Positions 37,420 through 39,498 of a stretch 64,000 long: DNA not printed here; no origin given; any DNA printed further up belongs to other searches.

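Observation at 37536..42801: Three-gene TerB_N/TerB_C - DUF2791 ATPase - Lhr-like helicase operon (Shango-type anti-phage system), membrane-anchored variant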

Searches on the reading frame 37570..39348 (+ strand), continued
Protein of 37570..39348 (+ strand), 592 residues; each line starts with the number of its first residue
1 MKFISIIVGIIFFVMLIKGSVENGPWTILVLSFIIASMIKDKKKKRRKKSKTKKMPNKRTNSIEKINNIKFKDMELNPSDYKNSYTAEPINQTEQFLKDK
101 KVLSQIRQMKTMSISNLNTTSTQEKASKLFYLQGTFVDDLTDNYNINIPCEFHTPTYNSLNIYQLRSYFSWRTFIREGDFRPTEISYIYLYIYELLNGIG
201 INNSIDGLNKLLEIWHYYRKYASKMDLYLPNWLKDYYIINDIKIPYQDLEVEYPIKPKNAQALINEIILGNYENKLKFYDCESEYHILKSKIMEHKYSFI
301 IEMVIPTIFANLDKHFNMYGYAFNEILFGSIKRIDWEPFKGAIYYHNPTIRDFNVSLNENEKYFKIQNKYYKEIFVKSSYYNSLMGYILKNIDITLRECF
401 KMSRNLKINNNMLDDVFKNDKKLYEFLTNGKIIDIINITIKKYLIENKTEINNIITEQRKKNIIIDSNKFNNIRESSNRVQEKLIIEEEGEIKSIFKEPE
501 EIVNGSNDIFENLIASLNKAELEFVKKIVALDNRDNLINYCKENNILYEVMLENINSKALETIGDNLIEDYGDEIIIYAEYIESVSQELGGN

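Call 45: find_homologous_proteins(query=A3, max_evalue=1e-10)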
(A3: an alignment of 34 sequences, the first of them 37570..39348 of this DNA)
Query A3 (34 sequences) (592 aa, profile of the alignment): 207 proteins with E <= 1e-10 among 8000 candidates; the best 120 are listed.
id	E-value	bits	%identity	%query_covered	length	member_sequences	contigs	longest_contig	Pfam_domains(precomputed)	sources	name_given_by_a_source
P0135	9.2e-219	746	29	77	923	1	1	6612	PF13208.12,PF15615.12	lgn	-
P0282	1.8e-208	712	30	63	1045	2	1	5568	PF13208.12,PF15615.12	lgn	-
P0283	6.8e-188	644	28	79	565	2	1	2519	PF13208.12,PF15615.12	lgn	-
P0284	7.7e-188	644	27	91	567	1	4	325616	PF13208.12,PF15615.12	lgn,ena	-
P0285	2.0e-187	642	31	79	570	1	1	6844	PF13208.12,PF15615.12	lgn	-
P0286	3.5e-186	638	28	79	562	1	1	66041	PF13208.12,PF15615.12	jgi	jgi:hypothetical protein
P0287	5.2e-186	638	28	79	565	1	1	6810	PF13208.12,PF15615.12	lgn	-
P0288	4.0e-185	635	28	79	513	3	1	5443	PF13208.12,PF15615.12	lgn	-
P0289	5.7e-185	634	28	90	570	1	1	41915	PF13208.12,PF15615.12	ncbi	-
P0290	3.2e-184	632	27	82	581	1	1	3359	PF13208.12,PF15615.12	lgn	-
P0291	3.9e-184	632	28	86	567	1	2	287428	PF13208.12,PF15615.12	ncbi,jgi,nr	ncbi:MAG: hypothetical protein K0R05_3819 [Anaerocolumna sp.]|jgi:gluconate kinase|nr:hypothetical p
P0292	2.0e-183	629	27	86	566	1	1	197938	PF13208.12,PF15615.12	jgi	jgi:gluconate kinase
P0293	8.4e-182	624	28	78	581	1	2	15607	PF13208.12,PF15615.12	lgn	-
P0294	6.5e-181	621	27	77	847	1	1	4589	PF04055.28,PF13208.12,PF15615.12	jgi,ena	-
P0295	1.8e-180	620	25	91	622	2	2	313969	PF13208.12,PF15615.12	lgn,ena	-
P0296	4.0e-180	618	27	78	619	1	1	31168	PF13208.12,PF15615.12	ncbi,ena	-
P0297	2.0e-178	613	28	86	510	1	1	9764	PF13208.12,PF15615.12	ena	-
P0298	6.2e-178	611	27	79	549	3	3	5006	PF13208.12,PF15615.12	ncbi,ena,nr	ncbi:MAG: TerB N-terminal domain-containing protein [Oscillospiraceae bacterium]|nr:TerB N-terminal 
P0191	8.4e-178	611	27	78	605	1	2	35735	PF13208.12,PF15615.12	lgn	-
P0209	3.7e-177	609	28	81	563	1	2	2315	PF13208.12,PF15615.12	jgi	-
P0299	3.8e-177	609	28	92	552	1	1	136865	PF13208.12,PF15615.12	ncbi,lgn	-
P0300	3.4e-176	605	27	86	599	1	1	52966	PF13208.12,PF15615.12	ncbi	-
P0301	4.9e-175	602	28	84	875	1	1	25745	PF04055.28,PF13208.12,PF15615.12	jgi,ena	-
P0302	5.0e-173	595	26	79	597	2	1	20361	PF13208.12,PF15615.12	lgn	-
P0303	1.4e-170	587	28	78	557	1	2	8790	PF13208.12,PF15615.12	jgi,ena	-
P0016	1.6e-167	577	56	100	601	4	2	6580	PF13208.12,PF15615.12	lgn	-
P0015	2.8e-167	576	56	100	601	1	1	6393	PF13208.12,PF15615.12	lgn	-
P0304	3.1e-167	576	28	80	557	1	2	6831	PF13208.12,PF15615.12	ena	-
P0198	1.5e-165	570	29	79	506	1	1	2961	PF13208.12,PF15615.12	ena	-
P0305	8.9e-165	568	27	78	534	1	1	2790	PF13208.12,PF15615.12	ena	-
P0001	2.3e-164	566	100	100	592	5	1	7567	PF13208.12,PF15615.12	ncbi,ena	-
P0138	5.9e-164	565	32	49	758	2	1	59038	PF13208.12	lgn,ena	-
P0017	6.6e-160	552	54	100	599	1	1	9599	PF13208.12,PF15615.12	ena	-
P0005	1.0e-157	544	70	100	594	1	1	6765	PF13208.12,PF15615.12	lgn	-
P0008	5.2e-157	542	70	100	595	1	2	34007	PF13208.12,PF15615.12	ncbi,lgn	-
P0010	2.5e-156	540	72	100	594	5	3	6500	PF13208.12,PF15615.12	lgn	-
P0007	6.4e-156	539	70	100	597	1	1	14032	PF13208.12,PF15615.12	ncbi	-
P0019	1.1e-155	538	57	92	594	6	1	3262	PF13208.12,PF15615.12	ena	-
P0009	4.0e-155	536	71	100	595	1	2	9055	PF13208.12,PF15615.12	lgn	-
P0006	8.1e-155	535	73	100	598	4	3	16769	PF13208.12,PF15615.12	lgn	-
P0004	9.4e-155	535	75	100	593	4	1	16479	PF13208.12,PF15615.12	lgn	-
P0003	2.8e-154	533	80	100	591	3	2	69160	PF13208.12,PF15615.12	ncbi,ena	-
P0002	2.3e-153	530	83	100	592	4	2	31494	PF13208.12,PF15615.12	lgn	-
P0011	2.5e-152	527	70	100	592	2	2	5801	PF13208.12,PF15615.12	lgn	-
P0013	4.9e-150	519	59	98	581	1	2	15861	PF13208.12,PF15615.12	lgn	-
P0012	8.9e-150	518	69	100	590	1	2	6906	PF13208.12,PF15615.12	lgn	-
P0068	1.9e-149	517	53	99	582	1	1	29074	PF13208.12,PF15615.12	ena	-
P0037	1.9e-149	517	54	99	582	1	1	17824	PF13208.12,PF15615.12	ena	-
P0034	2.0e-149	517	54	99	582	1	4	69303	PF13208.12,PF15615.12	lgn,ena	-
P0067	2.5e-149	517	53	99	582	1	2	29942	PF13208.12,PF15615.12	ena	-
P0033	2.8e-149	517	54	99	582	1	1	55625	PF13208.12,PF15615.12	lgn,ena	-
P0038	2.8e-149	517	54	99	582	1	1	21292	PF13208.12,PF15615.12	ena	-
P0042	3.3e-149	516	54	99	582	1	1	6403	PF13208.12,PF15615.12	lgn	-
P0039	3.5e-149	516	54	99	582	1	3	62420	PF13208.12,PF15615.12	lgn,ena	-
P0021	3.6e-149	516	54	99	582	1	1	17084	PF13208.12,PF15615.12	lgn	-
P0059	3.8e-149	516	54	99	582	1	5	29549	PF13208.12,PF15615.12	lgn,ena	-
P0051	3.8e-149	516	53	99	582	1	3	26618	PF13208.12,PF15615.12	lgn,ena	-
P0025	3.9e-149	516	54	99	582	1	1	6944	PF13208.12,PF15615.12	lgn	-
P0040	3.9e-149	516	53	99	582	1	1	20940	PF13208.12,PF15615.12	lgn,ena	-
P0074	3.9e-149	516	53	99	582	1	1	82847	PF13208.12,PF15615.12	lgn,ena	-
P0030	4.1e-149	516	54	99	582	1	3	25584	PF13208.12,PF15615.12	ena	-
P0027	4.1e-149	516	54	99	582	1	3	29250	PF13208.12,PF15615.12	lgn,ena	-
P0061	4.2e-149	516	53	99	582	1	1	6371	PF13208.12,PF15615.12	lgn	-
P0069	4.5e-149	516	54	99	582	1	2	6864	PF13208.12,PF15615.12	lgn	-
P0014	4.7e-149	516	56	100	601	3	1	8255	PF13208.12,PF15615.12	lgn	-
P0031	4.7e-149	516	54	99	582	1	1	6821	PF13208.12,PF15615.12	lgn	-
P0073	4.8e-149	516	53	99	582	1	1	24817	PF13208.12,PF15615.12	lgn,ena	-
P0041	4.8e-149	516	54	99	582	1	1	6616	PF13208.12,PF15615.12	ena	-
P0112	5.1e-149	516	53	99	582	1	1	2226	PF13208.12,PF15615.12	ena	-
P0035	5.2e-149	516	54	99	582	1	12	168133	PF13208.12,PF15615.12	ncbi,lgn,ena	-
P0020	5.2e-149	516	54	99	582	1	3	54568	PF13208.12,PF15615.12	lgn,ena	-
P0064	5.5e-149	516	54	99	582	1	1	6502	PF13208.12,PF15615.12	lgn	-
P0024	5.8e-149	516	54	99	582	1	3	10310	PF13208.12,PF15615.12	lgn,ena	-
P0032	6.0e-149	516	54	99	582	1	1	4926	PF13208.12,PF15615.12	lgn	-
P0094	6.0e-149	516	53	99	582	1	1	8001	PF13208.12,PF15615.12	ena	-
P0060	6.1e-149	515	54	99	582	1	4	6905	PF13208.12,PF15615.12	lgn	-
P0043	6.7e-149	515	54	99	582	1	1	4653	PF13208.12,PF15615.12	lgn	-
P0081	6.7e-149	515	53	99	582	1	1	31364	PF13208.12,PF15615.12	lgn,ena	-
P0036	6.8e-149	515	54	99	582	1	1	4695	PF13208.12,PF15615.12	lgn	-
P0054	6.9e-149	515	53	99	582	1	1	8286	PF13208.12,PF15615.12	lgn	-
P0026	7.4e-149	515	54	99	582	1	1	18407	PF13208.12,PF15615.12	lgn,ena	-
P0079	8.0e-149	515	53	99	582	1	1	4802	PF13208.12,PF15615.12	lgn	-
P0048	8.2e-149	515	54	99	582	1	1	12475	PF13208.12,PF15615.12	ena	-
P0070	9.5e-149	515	54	99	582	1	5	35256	PF13208.12,PF15615.12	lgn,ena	-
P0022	1.1e-148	515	54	99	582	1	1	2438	PF13208.12,PF15615.12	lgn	-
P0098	1.2e-148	514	53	99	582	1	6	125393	PF13208.12,PF15615.12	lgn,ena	-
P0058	1.4e-148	514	53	99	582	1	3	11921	PF13208.12,PF15615.12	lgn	-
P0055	1.4e-148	514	54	99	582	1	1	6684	PF13208.12,PF15615.12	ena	-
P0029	1.4e-148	514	54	99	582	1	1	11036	PF13208.12,PF15615.12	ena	-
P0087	1.5e-148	514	53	99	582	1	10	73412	PF13208.12,PF15615.12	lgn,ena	-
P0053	1.6e-148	514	54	99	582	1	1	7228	PF13208.12,PF15615.12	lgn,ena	-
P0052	1.6e-148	514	54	99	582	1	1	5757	PF13208.12,PF15615.12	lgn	-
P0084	1.7e-148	514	54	99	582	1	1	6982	PF13208.12,PF15615.12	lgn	-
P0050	1.7e-148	514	54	99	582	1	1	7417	PF13208.12,PF15615.12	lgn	-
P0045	1.8e-148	514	54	99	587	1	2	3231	PF13208.12,PF15615.12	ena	-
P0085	1.8e-148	514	53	99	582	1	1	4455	PF13208.12,PF15615.12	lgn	-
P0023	1.8e-148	514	54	99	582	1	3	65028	PF13208.12,PF15615.12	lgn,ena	-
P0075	1.9e-148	514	54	99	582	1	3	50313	PF13208.12,PF15615.12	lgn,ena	-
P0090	2.0e-148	514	53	99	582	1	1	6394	PF13208.12,PF15615.12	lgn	-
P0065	2.0e-148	514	54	99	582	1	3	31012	PF13208.12,PF15615.12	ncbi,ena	-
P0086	2.1e-148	514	53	99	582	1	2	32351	PF13208.12,PF15615.12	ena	-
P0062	2.1e-148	514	54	99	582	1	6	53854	PF13208.12,PF15615.12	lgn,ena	-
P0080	2.3e-148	514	54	99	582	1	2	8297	PF13208.12,PF15615.12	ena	-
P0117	2.4e-148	514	54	99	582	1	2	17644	PF13208.12,PF15615.12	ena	-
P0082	2.7e-148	513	53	99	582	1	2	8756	PF13208.12,PF15615.12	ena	-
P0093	2.7e-148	513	54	99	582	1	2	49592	PF13208.12,PF15615.12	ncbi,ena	-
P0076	2.8e-148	513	53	99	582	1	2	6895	PF13208.12,PF15615.12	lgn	-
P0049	3.0e-148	513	54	99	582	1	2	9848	PF13208.12,PF15615.12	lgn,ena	-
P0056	3.3e-148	513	54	99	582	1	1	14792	PF13208.12,PF15615.12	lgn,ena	-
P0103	3.3e-148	513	53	99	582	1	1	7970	PF13208.12,PF15615.12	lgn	-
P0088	3.6e-148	513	53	99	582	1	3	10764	PF13208.12,PF15615.12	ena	-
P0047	3.7e-148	513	54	99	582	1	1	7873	PF13208.12,PF15615.12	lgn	-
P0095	4.3e-148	513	54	99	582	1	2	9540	PF13208.12,PF15615.12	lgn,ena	-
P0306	4.7e-148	513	53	97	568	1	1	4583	PF13208.12,PF15615.12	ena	-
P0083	5.9e-148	512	53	99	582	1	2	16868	PF13208.12,PF15615.12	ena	-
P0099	6.2e-148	512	53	99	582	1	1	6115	PF13208.12,PF15615.12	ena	-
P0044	6.5e-148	512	54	99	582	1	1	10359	PF13208.12,PF15615.12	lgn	-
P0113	7.1e-148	512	53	99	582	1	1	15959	PF13208.12,PF15615.12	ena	-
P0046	8.2e-148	512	53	99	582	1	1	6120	PF13208.12,PF15615.12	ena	-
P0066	8.2e-148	512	54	99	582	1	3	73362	PF13208.12,PF15615.12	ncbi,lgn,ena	-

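Call 49: find_encoding_contigs(protein=P0133, flank=6000, max_places=2)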
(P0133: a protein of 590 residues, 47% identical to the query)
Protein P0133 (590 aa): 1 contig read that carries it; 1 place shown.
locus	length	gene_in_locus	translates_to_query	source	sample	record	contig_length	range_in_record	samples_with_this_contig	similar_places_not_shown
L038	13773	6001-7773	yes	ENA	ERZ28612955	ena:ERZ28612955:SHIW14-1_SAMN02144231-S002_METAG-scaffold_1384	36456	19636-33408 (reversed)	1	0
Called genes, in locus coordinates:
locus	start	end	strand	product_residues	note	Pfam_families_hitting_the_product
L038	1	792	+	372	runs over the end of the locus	PF02492:cobW, PF07683:CobW_C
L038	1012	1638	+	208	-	PF01381:HTH_3, PF04545:Sigma70_r4 (faint), PF12844:HTH_19, PF13443:HTH_26, PF13560:HTH_31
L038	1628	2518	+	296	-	PF13349:DUF4097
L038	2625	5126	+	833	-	PF13475:DUF4116, PF03756:AfsA (faint), PF13475:DUF4116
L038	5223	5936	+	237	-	PF06541:ABC_trans_CmpB, PF01594:AI-2E_transport (weak)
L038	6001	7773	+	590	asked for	PF13208:TerB_N, PF15615:TerB_C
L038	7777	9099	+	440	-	PF10923:BrxC_BrxD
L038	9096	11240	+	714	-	PF04851:ResIII, PF00270:DEAD, PF00271:Helicase_C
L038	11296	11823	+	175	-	-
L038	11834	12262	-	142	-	-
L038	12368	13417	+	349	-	PF00768:Peptidase_S11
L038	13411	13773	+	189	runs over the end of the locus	PF07670:Gate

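Call 50: find_encoding_contigs(protein=P0231, flank=6000, max_places=2)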
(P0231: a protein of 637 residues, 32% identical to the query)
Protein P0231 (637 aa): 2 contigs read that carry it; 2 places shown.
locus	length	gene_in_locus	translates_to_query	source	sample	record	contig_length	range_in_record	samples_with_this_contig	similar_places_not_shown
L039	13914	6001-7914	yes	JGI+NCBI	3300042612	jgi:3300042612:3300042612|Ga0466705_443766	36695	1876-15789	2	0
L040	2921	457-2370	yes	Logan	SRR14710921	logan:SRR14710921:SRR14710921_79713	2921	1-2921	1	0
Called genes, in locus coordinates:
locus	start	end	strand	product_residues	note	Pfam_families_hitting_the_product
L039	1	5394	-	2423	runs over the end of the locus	?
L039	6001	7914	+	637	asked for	PF13208:TerB_N, PF15615:TerB_C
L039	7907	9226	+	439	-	PF10923:BrxC_BrxD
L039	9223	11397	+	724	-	PF04851:ResIII, PF00270:DEAD, PF00271:Helicase_C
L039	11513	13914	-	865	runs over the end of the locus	PF02463:SMC_N (faint), PF13476:AAA_23, PF13514:AAA_27 (weak), PF13555:AAA_29 (weak), PF13558:SbcC_Walker_B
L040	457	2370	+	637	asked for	PF13208:TerB_N, PF15615:TerB_C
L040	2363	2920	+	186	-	?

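Call 51: find_encoding_contigs(protein=P0244, flank=6000, max_places=1)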
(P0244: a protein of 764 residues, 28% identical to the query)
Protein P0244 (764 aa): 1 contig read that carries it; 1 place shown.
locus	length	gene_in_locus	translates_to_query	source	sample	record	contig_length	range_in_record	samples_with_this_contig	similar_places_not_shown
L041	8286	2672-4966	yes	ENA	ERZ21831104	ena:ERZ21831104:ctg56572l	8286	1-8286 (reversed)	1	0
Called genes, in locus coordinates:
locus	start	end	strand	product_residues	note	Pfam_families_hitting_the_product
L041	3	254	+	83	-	?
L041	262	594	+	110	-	-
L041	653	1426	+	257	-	PF01656:CbiA, PF02374:ArsA_ATPase (faint), PF09140:MipZ, PF10609:ParA, PF13614:AAA_31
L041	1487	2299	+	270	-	PF02195:ParB_N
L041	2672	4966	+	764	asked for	PF13208:TerB_N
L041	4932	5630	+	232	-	PF15615:TerB_C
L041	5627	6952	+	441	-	PF10923:BrxC_BrxD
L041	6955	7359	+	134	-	PF00270:DEAD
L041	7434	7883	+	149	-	-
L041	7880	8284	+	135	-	?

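Call 52: find_encoding_contigs(protein=P0260, flank=6000, max_places=1)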
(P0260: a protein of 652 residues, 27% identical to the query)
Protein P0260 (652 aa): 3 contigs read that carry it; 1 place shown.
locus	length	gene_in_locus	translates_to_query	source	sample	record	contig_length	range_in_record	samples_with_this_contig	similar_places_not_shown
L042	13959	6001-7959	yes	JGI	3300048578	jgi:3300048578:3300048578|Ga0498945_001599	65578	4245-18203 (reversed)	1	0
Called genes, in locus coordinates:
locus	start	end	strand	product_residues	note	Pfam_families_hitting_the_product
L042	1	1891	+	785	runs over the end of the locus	PF13086:AAA_11, PF13245:AAA_19 (weak), PF13604:AAA_30 (faint), PF13087:AAA_12, PF13538:UvrD_C_2 (weak)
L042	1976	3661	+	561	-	PF02463:SMC_N (weak), PF13175:AAA_15, PF13304:AAA_21, PF13175:AAA_15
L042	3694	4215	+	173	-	-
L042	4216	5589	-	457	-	PF00929:RNase_T, PF16473:Rv2179c-like (weak)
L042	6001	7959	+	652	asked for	PF13208:TerB_N, PF15615:TerB_C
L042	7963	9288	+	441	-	PF10923:BrxC_BrxD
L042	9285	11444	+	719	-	PF04851:ResIII (weak), PF00270:DEAD, PF00271:Helicase_C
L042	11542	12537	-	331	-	PF00176:SNF2-rel_dom, PF04851:ResIII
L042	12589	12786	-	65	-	-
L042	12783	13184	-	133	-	PF04545:Sigma70_r4 (weak)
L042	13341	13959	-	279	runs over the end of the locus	PF12873:DUF3825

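Call 53: find_encoding_contigs(protein=P0141, flank=6000, max_places=1)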
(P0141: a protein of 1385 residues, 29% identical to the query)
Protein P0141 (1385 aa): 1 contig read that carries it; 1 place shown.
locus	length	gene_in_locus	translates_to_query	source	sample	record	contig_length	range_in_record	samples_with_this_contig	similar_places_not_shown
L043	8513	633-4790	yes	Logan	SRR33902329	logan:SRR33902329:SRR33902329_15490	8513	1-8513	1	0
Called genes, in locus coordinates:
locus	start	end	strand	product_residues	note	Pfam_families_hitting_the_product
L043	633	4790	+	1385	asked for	PF13208:TerB_N, PF18780:HNH_repeat, PF15615:TerB_C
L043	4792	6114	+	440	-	PF10923:BrxC_BrxD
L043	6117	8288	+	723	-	PF04851:ResIII (weak), PF00270:DEAD, PF00271:Helicase_C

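Call 55: predict_structure(alignment_id=A4)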
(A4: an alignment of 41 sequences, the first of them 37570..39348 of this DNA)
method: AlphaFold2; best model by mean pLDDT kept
length: 592 residues; sequences in the alignment: 41
mean_pLDDT: 79.2   pTM: 0.54
mean pLDDT of the five models: 79.2, 77.1, 76.3, 76.2, 75.6
residues with pLDDT >= 90: 227; 70-90: 237; 50-70: 58; < 50: 70
segments of 3 or more residues with pLDDT < 50: 40-90, 484-500
pLDDT, mean of each block of 10 residues (from residue 1): 75 72 64 64 36 29 28 37 40 70 91 69 87 94 84 88 92 91 90 95 93 88 81 92 84 67 81 92 93 91 95 94 90 91 86 86 90 90 94 94 86 91 92 96 92 79 68 70 40 33 74 88 91 88 84 90 87 80 83 41
secondary structure, 60 per line:
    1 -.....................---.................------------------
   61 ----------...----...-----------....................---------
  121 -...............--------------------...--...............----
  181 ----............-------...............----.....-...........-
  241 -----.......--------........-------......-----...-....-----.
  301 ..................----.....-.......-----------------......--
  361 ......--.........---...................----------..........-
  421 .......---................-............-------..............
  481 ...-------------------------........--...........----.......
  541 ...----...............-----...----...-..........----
elements in order: H2-22 H26-42 H92-111 H122-136 H162-176 H185-196 H204-218 H223-227 H229-239 H246-252 H261-268 H276-281 H291-294 H300-318 H323-327 E329-335 E353-358 E361-366 E369-377 H381-399 H410-419 H421-427 H431-446 H448-459 H467-483 H509-516 H519-529 H534-543 H548-562 E568-570 E575-577 H579-588

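Call 57: fold_search(model_id=the predicted structure, library=pdb)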
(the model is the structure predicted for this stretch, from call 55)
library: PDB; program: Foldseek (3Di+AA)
matches with E <= 10: 80; with E <= 0.001: 0
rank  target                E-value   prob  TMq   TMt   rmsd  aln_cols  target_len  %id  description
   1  4pzj                  9.4e-01  0.80  0.10  0.54   3.8        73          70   10  1.60 Angstrom resolution crystal structure of a transcriptional regulator of the LysR family from Eggerthella lenta DSM  (released 2014-04-23)
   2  2esn_A                1.1e+00  0.84  0.11  0.20   3.7        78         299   13  The crystal structure of probable transcriptional regulator PA0477 from Pseudomonas aeruginosa (released 2005-11-01)
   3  2esn_C                1.3e+00  0.66  0.10  0.18   4.3        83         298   13  The crystal structure of probable transcriptional regulator PA0477 from Pseudomonas aeruginosa (released 2005-11-01)
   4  8t4m_A                1.4e+00  0.05  0.09  0.10  22.6       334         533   12  Closed human HCN1 F186C S264C bound to cAMP, reconstituted in LMNG + SPL (released 2024-06-12)
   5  1b9m_A                1.4e+00  0.87  0.10  0.22   3.3        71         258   11  REGULATOR FROM ESCHERICHIA COLI (released 2000-03-15)
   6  9qpq_P                1.4e+00  0.10  0.06  0.19  17.5        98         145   15  The structure of the COPI leaf bound to GOLPH3 (released 2025-10-22)
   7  6iqs_A                1.7e+00  0.06  0.09  0.16  20.5       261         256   13  Crystal structure of Prc with L245A and L340G mutations in complex with NlpI (released 2019-07-24)
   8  5hsm                  1.9e+00  0.44  0.10  0.32   5.9        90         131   11  CRYSTAL STRUCTURE OF MYCOBACTERIUM TUBERCULOSIS MARR FAMILY PROTEIN RV2887 (released 2017-02-01)
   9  8sbf_B                2.0e+00  0.77  0.10  0.20   3.4        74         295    8  Full-length structure of the LysR-type transcriptional regulator, ACIAD0746, from Acinetobacter baylyi (released 2024-04-17)
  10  4x6g_F                2.0e+00  0.77  0.10  0.19   3.0        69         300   10  Full-length OxyR C199D from pseudomonas aeruginosa (released 2015-04-29)
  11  2esn_B                2.0e+00  0.72  0.11  0.20   3.6        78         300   12  The crystal structure of probable transcriptional regulator PA0477 from Pseudomonas aeruginosa (released 2005-11-01)
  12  5y9s_C                2.1e+00  0.66  0.10  0.20   3.5        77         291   14  Crystal structure of VV2_1132, a LysR family transcriptional regulator (released 2018-03-28)
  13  5mc7_A                2.1e+00  0.08  0.04  0.15  17.3        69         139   19  Crystal structure of Truncated Human Coatomer Protein Complex, subunit Z1 (CopZ1) (released 2016-12-28)
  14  7dwn_A                2.4e+00  0.69  0.10  0.20   3.1        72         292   11  Crystal structure of Vibrio fischeri DarR in complex with DNA reveals the transcriptional activation mechanism of LTTR (released 2021-07-07)
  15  2hf6_MODEL_1_A        2.4e+00  0.06  0.04  0.14  17.4        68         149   22  Solution structure of human zeta-COP (released 2007-06-12)
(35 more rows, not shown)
